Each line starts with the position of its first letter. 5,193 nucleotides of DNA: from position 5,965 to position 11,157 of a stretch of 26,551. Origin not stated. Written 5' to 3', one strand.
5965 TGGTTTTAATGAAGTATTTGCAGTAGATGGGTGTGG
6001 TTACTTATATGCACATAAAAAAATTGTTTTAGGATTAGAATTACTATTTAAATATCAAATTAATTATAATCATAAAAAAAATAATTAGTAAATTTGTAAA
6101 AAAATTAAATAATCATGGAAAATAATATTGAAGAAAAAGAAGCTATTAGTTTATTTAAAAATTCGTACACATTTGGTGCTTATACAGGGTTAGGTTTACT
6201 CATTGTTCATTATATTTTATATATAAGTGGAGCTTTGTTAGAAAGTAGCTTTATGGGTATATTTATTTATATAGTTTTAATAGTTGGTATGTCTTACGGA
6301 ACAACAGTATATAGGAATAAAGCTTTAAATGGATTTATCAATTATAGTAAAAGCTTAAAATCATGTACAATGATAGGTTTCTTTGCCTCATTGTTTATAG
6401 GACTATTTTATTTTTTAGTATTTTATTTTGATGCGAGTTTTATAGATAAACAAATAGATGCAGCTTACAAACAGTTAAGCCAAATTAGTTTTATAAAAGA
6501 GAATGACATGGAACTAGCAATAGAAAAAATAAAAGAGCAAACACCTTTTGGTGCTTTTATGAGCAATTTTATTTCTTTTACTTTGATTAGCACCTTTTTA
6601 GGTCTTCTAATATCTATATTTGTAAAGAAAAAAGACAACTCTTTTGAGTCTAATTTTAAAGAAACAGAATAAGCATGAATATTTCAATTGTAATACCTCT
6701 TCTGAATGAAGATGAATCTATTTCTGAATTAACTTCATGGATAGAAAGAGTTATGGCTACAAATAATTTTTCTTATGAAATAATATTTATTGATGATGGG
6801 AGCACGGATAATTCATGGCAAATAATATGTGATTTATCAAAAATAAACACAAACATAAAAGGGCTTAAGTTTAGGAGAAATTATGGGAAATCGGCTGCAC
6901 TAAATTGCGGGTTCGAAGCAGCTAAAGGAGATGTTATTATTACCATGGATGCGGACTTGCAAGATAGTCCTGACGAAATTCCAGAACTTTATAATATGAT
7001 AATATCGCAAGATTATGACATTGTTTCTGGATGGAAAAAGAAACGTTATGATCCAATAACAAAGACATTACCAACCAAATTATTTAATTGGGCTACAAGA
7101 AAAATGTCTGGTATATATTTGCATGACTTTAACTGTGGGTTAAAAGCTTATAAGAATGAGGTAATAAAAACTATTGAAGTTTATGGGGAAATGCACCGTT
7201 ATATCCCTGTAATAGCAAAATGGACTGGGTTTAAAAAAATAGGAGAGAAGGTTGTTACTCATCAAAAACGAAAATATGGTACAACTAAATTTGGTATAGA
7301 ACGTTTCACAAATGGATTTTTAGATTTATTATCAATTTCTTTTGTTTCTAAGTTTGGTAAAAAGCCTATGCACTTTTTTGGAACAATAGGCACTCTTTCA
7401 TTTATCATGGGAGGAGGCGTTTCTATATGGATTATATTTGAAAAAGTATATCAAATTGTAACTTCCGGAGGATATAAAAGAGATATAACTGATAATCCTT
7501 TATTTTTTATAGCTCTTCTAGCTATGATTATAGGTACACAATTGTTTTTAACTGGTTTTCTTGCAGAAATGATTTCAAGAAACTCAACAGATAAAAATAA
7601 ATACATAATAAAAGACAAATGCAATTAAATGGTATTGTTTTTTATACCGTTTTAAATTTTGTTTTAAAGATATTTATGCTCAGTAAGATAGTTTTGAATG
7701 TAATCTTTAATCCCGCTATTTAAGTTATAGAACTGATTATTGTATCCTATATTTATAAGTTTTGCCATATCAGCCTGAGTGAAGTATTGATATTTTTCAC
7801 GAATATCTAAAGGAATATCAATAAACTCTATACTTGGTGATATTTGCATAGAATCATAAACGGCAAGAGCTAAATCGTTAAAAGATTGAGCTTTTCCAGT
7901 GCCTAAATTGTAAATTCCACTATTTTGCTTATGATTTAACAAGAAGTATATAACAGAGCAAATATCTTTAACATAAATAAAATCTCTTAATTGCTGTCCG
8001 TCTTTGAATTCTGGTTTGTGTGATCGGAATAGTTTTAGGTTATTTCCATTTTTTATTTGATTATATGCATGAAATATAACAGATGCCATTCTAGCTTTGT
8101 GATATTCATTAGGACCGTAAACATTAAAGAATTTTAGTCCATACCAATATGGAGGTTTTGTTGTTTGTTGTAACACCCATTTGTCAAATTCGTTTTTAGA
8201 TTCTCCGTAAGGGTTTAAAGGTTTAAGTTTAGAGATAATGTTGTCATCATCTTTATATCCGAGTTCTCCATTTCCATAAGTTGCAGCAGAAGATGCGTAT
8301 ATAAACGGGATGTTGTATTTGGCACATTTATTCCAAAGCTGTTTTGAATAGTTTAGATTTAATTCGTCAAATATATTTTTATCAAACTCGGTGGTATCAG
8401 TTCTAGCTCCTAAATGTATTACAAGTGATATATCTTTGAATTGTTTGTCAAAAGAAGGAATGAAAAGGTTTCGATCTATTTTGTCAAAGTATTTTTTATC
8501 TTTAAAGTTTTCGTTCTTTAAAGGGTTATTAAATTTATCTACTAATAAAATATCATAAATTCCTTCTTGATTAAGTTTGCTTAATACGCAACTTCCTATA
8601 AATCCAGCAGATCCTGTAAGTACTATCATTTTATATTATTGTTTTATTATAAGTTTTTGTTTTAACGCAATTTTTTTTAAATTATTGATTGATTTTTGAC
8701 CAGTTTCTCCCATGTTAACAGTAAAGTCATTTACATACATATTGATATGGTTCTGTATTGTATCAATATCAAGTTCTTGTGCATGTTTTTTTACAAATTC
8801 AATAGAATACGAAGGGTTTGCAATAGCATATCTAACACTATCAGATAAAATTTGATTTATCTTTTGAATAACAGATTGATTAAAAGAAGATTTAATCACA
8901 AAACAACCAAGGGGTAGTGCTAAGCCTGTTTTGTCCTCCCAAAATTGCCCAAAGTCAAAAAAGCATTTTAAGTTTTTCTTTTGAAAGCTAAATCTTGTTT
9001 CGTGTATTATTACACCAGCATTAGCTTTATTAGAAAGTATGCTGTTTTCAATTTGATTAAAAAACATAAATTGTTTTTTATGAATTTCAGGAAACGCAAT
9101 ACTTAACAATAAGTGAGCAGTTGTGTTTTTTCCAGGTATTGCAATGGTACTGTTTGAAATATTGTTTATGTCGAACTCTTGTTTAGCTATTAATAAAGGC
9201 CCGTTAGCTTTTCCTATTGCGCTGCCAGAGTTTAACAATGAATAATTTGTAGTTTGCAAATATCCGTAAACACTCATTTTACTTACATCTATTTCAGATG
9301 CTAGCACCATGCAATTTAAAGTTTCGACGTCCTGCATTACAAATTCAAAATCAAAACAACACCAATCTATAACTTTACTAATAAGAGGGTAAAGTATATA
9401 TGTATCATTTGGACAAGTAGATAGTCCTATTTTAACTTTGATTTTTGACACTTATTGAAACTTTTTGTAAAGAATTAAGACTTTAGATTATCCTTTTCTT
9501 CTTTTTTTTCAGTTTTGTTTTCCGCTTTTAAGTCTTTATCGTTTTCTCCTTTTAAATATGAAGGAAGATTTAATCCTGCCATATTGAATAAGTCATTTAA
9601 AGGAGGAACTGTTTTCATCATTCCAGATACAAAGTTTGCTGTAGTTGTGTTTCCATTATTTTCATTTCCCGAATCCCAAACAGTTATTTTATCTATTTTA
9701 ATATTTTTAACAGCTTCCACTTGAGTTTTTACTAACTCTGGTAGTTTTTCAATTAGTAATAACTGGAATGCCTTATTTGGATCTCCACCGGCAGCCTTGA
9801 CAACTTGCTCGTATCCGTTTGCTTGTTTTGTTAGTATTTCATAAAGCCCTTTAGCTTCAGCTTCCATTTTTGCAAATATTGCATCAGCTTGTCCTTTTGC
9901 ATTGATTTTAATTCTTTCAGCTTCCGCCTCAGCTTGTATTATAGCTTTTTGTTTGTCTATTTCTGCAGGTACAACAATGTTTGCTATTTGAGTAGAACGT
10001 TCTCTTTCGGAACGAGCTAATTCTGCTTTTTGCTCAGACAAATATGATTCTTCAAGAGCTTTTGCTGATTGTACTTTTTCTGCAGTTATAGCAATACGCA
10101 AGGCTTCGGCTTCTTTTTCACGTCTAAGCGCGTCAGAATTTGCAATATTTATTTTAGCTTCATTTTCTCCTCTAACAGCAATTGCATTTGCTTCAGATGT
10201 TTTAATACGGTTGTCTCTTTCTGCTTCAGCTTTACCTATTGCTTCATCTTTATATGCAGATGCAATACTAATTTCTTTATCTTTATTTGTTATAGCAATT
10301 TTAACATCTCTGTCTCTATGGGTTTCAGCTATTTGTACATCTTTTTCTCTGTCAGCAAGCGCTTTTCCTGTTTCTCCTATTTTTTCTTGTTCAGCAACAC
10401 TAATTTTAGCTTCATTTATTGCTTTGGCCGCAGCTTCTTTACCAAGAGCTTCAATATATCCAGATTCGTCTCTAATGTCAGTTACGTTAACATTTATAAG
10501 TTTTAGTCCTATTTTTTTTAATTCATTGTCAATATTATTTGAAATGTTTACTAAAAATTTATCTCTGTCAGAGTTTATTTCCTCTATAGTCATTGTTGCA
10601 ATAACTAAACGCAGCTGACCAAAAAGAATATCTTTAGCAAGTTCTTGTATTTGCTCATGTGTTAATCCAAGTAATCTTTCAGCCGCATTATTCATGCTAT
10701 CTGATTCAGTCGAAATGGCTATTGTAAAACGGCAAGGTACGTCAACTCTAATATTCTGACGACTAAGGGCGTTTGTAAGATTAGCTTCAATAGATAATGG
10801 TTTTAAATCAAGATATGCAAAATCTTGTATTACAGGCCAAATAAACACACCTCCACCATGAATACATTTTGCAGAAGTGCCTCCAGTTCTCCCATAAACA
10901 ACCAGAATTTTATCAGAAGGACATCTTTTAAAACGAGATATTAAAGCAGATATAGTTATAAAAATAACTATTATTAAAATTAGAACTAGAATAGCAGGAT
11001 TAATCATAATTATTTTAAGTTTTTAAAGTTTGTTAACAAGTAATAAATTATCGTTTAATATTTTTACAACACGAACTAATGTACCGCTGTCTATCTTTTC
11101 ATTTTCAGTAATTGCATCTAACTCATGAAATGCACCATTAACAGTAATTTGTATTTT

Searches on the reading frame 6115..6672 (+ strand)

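Call 29: search_protein_families(library=pfam, proteins=[window:6115-6672:+], max_evalue=0.0001)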
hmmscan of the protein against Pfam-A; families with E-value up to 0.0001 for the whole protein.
window:6115-6672:+ (185 aa): 1 family
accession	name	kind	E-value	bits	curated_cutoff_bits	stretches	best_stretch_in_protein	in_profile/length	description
PF13858.11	DUF4199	-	4.1e-18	66.8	32.3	1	20-172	2-165/165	Protein of unknown function (DUF4199)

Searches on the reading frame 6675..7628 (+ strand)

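Call 29: search_protein_families(library=pfam, proteins=[window:6675-7628:+], max_evalue=0.0001)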
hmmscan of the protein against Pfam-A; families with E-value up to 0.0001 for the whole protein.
window:6675-7628:+ (317 aa): 3 families
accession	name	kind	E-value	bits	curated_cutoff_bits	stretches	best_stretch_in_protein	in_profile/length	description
PF00535.33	Glycos_transf_2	-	1e-31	110.5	23.3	1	4-145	1-145/168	Glycosyl transferase family 2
PF10111.15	Glyco_tranf_2_2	-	1.3e-10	41.7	27.3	1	4-111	1-108/276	Glycosyltransferase like family 2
PF13641.12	Glyco_tranf_2_3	-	4.1e-05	24.1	27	1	3-125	3-127/230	Glycosyltransferase like family 2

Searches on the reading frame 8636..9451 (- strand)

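Call 29: search_protein_families(library=pfam, proteins=[window:8636-9451:-], max_evalue=0.0001)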
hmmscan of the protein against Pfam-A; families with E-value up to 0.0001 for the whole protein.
window:8636-9451:- (271 aa): 1 family
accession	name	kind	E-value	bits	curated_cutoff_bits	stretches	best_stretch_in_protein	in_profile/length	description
PF02621.19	VitK2_biosynth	-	6.2e-63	213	26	1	7-262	2-250/252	Menaquinone biosynthesis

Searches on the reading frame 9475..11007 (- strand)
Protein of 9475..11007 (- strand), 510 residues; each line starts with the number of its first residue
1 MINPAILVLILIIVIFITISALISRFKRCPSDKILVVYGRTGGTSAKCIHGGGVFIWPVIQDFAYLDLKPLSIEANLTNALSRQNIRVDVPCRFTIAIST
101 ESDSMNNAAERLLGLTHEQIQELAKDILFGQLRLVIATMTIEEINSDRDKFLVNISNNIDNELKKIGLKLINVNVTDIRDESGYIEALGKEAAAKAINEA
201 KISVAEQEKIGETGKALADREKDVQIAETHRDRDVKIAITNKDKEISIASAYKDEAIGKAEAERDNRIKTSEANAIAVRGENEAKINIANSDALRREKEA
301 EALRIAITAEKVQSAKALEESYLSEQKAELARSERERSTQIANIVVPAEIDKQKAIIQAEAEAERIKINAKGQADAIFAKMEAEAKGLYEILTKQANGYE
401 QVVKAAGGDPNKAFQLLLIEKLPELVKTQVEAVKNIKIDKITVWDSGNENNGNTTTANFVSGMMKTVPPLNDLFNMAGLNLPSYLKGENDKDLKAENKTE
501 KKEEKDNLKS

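Call 29: search_protein_families(library=pfam, proteins=[window:9475-11007:-], max_evalue=0.0001)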
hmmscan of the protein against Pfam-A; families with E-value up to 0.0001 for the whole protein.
window:9475-11007:- (510 aa): 1 family
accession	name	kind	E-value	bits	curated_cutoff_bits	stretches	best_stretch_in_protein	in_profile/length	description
PF01145.31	Band_7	-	3.9e-29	102.4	23.6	1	30-209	4-176/176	SPFH domain / Band 7 family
